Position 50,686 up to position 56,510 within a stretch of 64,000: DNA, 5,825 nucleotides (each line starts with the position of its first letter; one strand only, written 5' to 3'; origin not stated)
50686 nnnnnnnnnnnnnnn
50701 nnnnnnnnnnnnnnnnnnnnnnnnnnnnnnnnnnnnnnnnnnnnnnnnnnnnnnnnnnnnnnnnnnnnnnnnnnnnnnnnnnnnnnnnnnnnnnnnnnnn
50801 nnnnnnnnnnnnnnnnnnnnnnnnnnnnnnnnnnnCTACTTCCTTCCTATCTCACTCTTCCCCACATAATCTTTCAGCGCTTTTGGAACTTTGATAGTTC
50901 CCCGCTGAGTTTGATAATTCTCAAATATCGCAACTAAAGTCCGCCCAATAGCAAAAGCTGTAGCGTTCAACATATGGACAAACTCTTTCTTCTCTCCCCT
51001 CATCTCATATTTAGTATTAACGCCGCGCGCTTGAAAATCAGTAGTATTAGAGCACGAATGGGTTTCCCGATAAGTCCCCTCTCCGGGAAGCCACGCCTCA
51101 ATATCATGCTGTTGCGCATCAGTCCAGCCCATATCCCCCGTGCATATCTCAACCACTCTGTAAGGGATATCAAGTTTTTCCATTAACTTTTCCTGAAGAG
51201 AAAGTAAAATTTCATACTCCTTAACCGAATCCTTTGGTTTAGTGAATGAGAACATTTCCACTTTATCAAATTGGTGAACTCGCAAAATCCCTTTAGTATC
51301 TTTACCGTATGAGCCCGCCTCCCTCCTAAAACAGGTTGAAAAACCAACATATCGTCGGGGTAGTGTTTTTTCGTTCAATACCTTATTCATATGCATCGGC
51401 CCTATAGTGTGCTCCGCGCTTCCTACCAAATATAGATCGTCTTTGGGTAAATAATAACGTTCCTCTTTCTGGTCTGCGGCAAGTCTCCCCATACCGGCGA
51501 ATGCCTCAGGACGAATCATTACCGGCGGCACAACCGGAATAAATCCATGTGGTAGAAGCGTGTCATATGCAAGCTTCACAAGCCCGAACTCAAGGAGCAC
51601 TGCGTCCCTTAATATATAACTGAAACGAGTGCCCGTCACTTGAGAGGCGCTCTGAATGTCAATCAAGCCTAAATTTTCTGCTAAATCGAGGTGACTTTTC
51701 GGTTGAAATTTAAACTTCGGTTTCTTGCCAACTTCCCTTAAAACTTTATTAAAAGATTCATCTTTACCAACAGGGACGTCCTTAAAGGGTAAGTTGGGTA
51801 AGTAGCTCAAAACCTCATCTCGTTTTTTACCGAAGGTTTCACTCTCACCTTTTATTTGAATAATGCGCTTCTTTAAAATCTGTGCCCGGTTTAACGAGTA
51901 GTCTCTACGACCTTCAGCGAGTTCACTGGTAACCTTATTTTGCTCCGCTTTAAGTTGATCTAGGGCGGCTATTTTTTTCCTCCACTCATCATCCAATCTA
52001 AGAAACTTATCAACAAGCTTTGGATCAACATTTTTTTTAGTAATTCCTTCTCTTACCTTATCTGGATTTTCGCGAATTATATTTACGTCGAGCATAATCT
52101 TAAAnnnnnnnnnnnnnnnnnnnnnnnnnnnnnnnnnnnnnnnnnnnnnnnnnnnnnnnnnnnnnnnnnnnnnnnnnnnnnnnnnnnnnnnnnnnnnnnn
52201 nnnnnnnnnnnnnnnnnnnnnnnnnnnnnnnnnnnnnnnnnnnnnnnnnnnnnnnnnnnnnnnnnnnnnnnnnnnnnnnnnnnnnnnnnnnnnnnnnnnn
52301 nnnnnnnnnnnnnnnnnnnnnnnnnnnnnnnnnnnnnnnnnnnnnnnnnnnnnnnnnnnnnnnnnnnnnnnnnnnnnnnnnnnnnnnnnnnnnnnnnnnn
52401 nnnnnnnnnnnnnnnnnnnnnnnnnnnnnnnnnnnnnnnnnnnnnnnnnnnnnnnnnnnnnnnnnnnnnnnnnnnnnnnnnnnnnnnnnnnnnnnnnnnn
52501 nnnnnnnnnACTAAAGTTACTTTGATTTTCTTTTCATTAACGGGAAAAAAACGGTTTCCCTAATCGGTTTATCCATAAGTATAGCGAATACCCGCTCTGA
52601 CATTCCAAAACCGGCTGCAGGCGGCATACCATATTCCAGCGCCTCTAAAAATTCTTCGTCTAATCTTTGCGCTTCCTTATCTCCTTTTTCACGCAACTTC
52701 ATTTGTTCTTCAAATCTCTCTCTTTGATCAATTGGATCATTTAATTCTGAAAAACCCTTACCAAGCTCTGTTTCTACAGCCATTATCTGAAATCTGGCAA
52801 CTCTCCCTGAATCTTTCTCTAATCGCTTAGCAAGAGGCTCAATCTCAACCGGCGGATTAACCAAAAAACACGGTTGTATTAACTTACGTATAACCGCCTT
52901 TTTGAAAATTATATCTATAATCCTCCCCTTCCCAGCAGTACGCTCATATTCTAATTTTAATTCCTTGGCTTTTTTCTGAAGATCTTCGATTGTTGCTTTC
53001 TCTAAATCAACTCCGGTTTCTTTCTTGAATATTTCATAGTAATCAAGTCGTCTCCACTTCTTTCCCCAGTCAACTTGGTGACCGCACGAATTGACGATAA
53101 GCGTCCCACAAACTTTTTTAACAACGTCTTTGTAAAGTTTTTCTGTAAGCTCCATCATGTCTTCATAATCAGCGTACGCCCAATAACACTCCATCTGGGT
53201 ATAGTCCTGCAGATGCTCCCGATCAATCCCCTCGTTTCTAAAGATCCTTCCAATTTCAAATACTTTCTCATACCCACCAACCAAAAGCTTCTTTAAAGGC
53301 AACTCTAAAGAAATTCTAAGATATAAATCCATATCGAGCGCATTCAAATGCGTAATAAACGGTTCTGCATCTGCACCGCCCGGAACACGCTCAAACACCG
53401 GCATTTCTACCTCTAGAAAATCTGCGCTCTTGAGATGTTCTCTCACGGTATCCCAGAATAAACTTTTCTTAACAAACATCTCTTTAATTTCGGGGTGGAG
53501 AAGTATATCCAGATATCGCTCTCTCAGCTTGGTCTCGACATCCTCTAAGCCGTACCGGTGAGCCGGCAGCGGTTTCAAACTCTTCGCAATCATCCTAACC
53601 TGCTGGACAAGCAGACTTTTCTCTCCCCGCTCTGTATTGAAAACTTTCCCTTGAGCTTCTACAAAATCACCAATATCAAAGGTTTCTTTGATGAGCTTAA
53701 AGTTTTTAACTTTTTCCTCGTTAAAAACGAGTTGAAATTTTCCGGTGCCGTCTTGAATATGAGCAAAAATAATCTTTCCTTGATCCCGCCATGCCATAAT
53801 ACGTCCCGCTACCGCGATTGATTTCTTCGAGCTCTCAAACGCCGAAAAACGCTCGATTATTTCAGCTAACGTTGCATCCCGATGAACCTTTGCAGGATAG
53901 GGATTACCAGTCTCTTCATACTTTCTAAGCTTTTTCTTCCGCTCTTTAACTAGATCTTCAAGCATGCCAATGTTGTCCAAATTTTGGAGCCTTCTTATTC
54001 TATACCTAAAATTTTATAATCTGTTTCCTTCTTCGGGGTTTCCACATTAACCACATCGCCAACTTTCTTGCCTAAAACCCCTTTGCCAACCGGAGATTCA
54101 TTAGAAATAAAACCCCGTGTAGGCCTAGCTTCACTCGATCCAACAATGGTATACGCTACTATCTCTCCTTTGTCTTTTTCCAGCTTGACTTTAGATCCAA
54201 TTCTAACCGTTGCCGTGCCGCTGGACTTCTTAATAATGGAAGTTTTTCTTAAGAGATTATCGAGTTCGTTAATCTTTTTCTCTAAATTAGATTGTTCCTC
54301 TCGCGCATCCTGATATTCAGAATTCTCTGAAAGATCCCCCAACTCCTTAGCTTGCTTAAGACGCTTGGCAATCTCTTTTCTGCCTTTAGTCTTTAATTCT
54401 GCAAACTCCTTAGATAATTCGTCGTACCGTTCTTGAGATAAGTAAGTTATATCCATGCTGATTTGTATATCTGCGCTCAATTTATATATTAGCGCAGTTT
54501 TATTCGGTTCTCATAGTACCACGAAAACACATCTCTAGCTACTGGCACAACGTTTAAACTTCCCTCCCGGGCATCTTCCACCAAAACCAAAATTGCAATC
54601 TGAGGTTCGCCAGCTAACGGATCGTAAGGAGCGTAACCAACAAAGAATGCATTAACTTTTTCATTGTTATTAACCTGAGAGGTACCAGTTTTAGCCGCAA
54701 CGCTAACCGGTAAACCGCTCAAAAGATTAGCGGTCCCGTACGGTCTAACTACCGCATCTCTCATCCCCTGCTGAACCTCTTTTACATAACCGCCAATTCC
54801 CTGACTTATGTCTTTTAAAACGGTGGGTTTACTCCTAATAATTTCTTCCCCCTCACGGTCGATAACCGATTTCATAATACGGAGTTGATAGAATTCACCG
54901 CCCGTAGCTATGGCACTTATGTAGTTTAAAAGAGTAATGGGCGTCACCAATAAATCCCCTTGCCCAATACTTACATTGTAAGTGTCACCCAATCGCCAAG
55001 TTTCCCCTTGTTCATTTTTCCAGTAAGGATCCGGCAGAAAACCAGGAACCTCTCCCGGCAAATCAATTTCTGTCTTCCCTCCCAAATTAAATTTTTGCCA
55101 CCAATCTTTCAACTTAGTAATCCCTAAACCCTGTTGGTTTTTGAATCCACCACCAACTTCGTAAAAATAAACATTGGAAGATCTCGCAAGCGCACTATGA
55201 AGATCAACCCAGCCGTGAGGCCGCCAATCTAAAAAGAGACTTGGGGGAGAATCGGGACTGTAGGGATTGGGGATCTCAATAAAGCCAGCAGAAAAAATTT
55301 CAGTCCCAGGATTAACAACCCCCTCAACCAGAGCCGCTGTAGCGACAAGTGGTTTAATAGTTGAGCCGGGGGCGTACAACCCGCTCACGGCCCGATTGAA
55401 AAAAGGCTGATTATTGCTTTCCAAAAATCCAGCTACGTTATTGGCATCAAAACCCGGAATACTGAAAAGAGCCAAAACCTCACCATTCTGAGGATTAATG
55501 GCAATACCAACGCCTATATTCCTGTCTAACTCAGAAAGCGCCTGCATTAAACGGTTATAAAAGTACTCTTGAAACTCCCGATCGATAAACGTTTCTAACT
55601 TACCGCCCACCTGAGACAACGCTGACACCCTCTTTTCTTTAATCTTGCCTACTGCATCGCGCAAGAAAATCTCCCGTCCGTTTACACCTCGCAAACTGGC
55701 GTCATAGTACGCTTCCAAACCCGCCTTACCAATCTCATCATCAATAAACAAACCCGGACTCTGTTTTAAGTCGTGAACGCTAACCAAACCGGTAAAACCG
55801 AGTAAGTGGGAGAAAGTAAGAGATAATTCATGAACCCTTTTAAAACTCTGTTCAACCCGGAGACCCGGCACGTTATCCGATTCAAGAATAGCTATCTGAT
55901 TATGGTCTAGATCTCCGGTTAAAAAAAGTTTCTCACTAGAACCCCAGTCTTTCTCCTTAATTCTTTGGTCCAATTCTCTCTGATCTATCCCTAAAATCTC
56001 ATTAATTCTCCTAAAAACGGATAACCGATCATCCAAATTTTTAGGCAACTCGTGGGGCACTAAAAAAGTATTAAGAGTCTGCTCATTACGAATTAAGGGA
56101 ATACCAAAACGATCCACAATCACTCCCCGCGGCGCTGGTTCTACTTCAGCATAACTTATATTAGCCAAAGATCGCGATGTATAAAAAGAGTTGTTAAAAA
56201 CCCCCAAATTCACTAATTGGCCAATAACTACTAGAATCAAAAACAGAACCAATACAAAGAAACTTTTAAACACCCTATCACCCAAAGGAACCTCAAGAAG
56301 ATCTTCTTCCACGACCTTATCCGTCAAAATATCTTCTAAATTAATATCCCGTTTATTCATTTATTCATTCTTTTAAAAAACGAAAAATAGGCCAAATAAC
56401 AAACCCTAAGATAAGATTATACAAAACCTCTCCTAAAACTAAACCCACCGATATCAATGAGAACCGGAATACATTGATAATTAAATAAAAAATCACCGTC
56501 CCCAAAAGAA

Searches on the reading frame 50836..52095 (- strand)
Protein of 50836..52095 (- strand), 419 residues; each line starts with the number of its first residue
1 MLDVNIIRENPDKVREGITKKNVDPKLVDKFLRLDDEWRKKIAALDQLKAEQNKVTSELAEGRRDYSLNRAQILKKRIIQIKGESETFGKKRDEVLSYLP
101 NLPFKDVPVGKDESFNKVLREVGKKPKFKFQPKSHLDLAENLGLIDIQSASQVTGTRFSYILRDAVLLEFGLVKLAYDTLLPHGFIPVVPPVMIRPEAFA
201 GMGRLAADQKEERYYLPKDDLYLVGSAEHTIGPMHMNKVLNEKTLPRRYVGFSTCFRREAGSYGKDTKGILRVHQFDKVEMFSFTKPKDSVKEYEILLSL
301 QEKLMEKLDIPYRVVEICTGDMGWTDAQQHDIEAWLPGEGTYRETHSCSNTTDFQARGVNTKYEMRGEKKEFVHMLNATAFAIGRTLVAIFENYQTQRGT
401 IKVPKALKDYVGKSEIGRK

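Call 39: search_protein_families(library=pfam, proteins=[window:50836-52095:-], max_evalue=0.001)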
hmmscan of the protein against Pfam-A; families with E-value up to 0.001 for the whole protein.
window:50836-52095:- (419 aa): 2 families
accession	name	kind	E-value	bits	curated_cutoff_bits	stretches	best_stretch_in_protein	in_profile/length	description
PF00587.30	tRNA-synt_2b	-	1.9e-35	123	29.3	1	218-394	8-179/179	tRNA synthetase class II core domain (G, H, P, S and T)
PF02403.27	Seryl_tRNA_N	-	1.3e-20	74.1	28.2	1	1-103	1-108/108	Seryl-tRNA synthetase N-terminal domain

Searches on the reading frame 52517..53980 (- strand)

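Call 39: search_protein_families(library=pfam, proteins=[window:52517-53980:-], max_evalue=0.001)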
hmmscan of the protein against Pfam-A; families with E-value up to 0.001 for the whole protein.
window:52517-53980:- (487 aa): 3 families
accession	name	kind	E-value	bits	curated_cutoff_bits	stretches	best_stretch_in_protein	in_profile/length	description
PF00152.25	tRNA-synt_2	-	6.9e-68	229.4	25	1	148-482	2-307/308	tRNA synthetases class II (D, K and N)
PF01336.31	tRNA_anti-codon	-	6.7e-16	58.4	27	1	56-130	2-74/75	OB-fold nucleic acid binding domain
PF01409.25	tRNA-synt_2d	-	0.00014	21.9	19.8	1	239-282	104-149/246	tRNA synthetases class II core domain (F)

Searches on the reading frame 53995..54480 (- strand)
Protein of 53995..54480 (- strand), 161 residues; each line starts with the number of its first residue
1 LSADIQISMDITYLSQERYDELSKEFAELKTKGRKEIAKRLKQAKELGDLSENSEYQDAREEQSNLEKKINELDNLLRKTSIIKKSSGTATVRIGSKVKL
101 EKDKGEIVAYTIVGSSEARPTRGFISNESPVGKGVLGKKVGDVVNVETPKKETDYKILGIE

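Call 39: search_protein_families(library=pfam, proteins=[window:53995-54480:-], max_evalue=0.001)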
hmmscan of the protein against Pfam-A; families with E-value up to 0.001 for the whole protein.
window:53995-54480:- (161 aa): 2 families
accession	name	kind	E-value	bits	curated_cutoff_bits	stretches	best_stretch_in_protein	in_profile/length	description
PF01272.25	GreA_GreB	-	1.6e-23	82.9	26.9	1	90-161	4-76/77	Transcription elongation factor, GreA/GreB, C-term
PF03449.20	GreA_GreB_N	-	9.6e-22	77.4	24.5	1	13-81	2-70/71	Transcription elongation factor, N-terminal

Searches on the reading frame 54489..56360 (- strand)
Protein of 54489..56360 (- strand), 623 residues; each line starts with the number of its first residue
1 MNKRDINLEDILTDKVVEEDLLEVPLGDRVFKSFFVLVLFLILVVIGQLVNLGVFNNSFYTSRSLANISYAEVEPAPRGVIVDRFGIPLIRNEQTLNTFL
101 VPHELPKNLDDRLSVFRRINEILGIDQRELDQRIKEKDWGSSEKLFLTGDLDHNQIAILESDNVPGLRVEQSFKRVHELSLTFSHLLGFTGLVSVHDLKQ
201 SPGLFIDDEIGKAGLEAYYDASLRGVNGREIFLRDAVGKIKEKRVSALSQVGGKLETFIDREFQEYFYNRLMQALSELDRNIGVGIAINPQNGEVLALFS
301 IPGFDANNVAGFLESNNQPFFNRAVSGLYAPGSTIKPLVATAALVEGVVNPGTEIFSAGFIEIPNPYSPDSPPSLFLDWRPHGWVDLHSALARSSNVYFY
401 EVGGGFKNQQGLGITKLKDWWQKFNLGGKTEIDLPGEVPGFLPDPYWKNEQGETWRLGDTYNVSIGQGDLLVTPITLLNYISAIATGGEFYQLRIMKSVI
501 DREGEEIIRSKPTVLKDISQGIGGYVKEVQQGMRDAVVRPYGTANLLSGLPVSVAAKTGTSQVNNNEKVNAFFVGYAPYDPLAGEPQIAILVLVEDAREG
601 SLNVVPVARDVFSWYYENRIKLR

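Call 39: search_protein_families(library=pfam, proteins=[window:54489-56360:-], max_evalue=0.001)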
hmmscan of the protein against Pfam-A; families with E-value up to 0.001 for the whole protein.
window:54489-56360:- (623 aa): 2 families
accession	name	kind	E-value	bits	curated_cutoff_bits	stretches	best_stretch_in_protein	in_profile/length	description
PF00905.27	Transpeptidase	-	7.6e-53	180.1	22.1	1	285-612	3-298/299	Penicillin binding protein transpeptidase domain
PF03717.20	PBP_dimer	-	1.2e-24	88.1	24.4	1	74-242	2-177/180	Penicillin-binding Protein dimerisation domain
